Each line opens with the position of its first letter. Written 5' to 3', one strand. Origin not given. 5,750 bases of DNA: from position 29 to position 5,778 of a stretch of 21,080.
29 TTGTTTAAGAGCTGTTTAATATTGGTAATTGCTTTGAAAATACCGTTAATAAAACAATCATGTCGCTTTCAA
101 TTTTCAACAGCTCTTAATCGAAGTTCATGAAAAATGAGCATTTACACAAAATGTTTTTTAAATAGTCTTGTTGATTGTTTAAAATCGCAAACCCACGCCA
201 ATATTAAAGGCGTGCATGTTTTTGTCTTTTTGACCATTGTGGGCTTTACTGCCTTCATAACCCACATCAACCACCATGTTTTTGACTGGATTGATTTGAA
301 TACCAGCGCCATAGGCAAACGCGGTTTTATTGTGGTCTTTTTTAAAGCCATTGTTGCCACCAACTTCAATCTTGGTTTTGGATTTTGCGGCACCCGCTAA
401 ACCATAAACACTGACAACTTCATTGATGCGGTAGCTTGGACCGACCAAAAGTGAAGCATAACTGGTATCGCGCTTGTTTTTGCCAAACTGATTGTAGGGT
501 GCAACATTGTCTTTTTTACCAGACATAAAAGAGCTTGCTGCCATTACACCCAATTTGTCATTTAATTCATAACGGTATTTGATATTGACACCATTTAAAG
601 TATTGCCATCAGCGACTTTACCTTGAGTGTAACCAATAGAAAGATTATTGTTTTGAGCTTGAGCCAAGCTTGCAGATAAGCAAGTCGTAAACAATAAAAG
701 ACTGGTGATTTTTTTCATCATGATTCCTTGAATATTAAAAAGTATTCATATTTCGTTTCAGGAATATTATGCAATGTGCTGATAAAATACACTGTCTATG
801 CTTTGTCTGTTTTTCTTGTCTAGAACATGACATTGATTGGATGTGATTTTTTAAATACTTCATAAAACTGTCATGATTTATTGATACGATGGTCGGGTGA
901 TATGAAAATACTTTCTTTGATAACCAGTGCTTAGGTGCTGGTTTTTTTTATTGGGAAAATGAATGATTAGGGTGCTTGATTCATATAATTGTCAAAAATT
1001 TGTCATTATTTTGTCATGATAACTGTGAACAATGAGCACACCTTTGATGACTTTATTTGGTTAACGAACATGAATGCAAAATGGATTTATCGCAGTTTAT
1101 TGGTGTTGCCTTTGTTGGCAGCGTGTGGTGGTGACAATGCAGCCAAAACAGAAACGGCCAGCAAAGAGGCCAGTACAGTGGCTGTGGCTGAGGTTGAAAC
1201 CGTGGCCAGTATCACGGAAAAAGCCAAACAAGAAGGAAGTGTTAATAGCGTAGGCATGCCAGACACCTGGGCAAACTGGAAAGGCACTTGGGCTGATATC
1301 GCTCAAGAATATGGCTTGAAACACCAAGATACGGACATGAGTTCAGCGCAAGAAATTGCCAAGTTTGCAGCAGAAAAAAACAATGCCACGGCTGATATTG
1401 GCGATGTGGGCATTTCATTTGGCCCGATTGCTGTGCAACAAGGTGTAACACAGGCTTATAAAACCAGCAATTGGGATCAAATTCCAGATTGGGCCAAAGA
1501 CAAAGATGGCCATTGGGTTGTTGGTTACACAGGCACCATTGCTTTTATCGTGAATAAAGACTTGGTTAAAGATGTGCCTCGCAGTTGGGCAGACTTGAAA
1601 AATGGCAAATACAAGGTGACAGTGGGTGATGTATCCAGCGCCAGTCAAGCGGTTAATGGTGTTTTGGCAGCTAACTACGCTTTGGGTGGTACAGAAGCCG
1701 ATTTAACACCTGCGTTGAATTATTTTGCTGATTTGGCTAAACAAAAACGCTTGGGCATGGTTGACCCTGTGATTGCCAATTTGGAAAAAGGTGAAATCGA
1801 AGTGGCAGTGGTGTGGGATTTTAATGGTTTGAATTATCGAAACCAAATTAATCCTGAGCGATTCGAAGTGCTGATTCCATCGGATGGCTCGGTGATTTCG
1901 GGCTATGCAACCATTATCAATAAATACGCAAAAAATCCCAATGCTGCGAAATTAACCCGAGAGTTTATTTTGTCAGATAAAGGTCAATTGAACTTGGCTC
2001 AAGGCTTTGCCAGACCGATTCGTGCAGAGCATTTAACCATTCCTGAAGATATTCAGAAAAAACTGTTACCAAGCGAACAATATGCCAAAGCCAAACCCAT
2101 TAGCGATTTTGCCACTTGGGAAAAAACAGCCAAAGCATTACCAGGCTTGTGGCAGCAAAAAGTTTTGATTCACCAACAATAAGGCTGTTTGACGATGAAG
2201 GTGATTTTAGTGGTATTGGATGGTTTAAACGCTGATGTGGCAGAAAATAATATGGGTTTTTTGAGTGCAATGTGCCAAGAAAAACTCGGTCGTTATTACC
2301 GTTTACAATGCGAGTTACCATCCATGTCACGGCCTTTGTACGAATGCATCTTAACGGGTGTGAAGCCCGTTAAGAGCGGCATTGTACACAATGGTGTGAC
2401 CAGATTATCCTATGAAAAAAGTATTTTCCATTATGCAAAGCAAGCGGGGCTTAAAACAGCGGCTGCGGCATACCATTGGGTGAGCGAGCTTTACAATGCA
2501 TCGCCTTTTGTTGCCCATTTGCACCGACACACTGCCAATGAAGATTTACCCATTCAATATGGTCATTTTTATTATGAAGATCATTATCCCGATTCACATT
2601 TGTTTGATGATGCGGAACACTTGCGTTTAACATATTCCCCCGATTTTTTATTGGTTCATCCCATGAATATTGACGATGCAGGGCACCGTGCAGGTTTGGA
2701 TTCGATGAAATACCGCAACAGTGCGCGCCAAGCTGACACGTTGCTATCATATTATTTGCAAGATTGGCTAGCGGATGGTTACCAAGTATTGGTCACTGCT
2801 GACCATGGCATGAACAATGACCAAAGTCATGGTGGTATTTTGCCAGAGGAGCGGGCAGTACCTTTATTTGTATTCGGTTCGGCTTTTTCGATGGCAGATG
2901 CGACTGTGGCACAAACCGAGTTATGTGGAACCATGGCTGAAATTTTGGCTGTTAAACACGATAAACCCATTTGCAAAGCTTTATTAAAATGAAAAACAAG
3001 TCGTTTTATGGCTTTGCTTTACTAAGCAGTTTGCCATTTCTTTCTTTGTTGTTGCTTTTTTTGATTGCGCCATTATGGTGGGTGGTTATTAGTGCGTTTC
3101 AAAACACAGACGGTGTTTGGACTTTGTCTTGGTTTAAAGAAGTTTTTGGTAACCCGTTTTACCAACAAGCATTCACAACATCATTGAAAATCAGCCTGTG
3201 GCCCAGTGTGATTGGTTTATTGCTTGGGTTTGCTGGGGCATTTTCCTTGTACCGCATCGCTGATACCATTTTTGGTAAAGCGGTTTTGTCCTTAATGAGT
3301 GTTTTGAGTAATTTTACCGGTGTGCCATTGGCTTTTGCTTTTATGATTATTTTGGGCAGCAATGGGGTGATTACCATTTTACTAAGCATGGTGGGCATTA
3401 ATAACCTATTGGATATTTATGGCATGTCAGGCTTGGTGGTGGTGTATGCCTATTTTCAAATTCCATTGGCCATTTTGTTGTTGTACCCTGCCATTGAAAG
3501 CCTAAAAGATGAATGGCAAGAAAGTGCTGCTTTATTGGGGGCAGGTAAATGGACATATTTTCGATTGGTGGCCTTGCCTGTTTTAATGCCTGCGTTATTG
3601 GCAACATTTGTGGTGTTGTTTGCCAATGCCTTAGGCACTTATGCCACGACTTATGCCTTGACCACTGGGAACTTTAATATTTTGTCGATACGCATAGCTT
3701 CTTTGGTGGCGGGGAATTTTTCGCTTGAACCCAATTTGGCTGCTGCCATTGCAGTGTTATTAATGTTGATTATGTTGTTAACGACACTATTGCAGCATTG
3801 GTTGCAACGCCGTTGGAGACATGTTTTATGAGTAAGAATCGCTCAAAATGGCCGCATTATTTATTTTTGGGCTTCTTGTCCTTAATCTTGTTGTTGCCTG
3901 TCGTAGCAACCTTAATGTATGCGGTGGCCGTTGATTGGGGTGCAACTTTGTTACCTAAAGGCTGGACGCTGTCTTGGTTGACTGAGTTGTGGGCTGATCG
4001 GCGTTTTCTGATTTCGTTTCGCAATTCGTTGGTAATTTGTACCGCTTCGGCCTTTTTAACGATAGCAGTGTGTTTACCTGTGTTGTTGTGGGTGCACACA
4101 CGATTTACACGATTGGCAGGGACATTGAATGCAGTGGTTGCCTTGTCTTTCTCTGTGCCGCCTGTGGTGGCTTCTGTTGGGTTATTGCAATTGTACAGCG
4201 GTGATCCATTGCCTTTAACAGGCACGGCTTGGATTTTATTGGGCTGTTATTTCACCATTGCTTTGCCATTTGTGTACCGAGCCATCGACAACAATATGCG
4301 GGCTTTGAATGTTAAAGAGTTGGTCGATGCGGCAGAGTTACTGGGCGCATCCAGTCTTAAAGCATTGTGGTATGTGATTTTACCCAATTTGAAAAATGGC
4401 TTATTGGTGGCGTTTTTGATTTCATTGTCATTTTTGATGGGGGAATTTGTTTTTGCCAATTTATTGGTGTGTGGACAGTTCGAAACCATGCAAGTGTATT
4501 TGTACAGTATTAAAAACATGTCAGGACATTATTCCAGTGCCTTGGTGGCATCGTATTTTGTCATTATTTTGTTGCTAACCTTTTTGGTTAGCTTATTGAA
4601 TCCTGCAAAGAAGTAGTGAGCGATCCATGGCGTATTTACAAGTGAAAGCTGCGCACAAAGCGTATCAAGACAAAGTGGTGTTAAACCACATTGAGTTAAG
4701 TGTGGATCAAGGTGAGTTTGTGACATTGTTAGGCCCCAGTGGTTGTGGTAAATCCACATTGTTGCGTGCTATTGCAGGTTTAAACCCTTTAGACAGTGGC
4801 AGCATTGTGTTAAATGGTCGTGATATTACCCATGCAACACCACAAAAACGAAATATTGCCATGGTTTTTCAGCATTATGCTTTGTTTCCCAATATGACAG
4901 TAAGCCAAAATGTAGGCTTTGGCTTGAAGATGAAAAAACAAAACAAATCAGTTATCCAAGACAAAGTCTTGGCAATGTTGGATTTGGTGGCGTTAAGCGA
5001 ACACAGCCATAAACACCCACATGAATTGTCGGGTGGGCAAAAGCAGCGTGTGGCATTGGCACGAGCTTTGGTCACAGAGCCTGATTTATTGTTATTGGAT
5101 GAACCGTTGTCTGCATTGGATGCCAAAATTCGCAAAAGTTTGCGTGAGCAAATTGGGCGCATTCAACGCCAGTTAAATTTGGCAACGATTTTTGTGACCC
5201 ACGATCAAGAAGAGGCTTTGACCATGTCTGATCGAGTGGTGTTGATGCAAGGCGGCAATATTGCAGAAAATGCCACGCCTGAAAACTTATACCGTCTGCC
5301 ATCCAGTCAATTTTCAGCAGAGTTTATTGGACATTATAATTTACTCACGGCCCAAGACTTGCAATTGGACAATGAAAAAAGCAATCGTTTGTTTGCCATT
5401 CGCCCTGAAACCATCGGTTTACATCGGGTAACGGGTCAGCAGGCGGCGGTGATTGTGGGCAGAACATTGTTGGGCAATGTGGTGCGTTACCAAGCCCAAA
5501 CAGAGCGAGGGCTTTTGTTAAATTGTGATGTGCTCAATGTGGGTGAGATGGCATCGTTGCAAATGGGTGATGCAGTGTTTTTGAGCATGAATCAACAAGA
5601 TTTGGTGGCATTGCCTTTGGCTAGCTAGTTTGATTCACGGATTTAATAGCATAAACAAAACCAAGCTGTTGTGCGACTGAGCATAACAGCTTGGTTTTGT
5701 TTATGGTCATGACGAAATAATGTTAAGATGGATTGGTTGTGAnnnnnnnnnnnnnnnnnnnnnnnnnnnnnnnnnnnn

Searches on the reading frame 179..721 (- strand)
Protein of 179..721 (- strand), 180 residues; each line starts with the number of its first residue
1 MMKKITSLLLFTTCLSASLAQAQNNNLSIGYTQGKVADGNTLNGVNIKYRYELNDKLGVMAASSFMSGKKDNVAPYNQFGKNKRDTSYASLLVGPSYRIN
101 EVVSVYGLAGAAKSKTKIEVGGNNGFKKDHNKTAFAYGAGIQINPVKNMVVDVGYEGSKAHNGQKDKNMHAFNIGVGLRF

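Call 40: search_protein_families(library=pfam, proteins=[window:179-721:-], max_evalue=0.001)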
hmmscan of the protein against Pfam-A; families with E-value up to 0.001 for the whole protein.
window:179-721:- (180 aa): 2 families
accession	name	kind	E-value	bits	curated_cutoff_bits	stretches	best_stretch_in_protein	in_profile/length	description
PF06316.17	Ail_Lom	-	1.8e-26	93.5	23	1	10-180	15-199/199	Enterobacterial Ail/Lom protein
PF13505.12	OMP_b-brl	-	3.4e-24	86.4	28.7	1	8-180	2-175/175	Outer membrane protein beta-barrel domain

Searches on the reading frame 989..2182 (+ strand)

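Call 40: search_protein_families(library=pfam, proteins=[window:989-2182:+], max_evalue=0.001)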
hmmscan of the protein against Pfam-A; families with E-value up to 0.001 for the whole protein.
window:989-2182:+ (397 aa): 3 families
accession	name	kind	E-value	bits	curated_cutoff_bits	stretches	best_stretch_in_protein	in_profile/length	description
PF13343.11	SBP_bac_6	-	1.9e-29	103.3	24.6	1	135-350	4-225/245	Bacterial extracellular solute-binding protein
PF13531.11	SBP_bac_11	-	1.4e-08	35.2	25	1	180-333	77-218/227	Bacterial extracellular solute-binding protein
PF12974.12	Phosphonate-bd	-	0.00049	20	27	1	185-310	88-197/242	ABC transporter, phosphonate, periplasmic substrate-binding protein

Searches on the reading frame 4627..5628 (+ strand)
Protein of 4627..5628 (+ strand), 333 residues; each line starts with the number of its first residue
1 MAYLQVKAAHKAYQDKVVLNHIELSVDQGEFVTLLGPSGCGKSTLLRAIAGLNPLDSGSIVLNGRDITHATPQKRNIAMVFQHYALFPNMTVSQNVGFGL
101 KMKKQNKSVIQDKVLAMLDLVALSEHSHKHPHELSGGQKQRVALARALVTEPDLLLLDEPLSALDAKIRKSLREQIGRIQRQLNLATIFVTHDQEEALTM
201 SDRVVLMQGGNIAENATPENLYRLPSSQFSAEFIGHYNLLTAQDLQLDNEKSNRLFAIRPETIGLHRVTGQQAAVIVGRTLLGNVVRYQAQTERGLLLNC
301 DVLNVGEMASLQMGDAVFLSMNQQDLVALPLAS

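Call 40: search_protein_families(library=pfam, proteins=[window:4627-5628:+], max_evalue=0.001)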
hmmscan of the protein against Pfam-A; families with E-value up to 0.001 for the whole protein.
window:4627-5628:+ (333 aa): 9 families
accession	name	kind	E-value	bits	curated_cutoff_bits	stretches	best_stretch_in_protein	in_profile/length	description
PF00005.33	ABC_tran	-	1.5e-39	136.1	25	1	19-161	1-136/137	ABC transporter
PF13304.12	AAA_21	-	4.3e-09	37.3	27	1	131-194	235-300/304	AAA domain, putative AbiEii toxin, Type IV TA system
PF02463.25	SMC_N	-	7.8e-09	35.7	40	1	29-204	24-208/220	RecF/RecN/SMC N terminal domain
PF08402.16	TOBE_2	-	3.7e-08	33.8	21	1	257-329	2-76/76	TOBE domain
PF20703.3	nSTAND1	-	0.00019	21.6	27.1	1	25-83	29-87/379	Novel STAND NTPase 1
PF03193.22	RsgA_GTPase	-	0.00047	20.5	30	1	19-62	97-139/174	RsgA GTPase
PF13191.12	AAA_16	-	0.00053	21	32.6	0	27-68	20-62/167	AAA ATPase domain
PF09818.15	ABC_ATPase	-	0.00071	19.1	23.2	0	135-208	159-247/283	P-loop domain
PF00004.35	AAA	-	0.00087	20.2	21.2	0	33-82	2-51/131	ATPase family associated with various cellular activities (AAA)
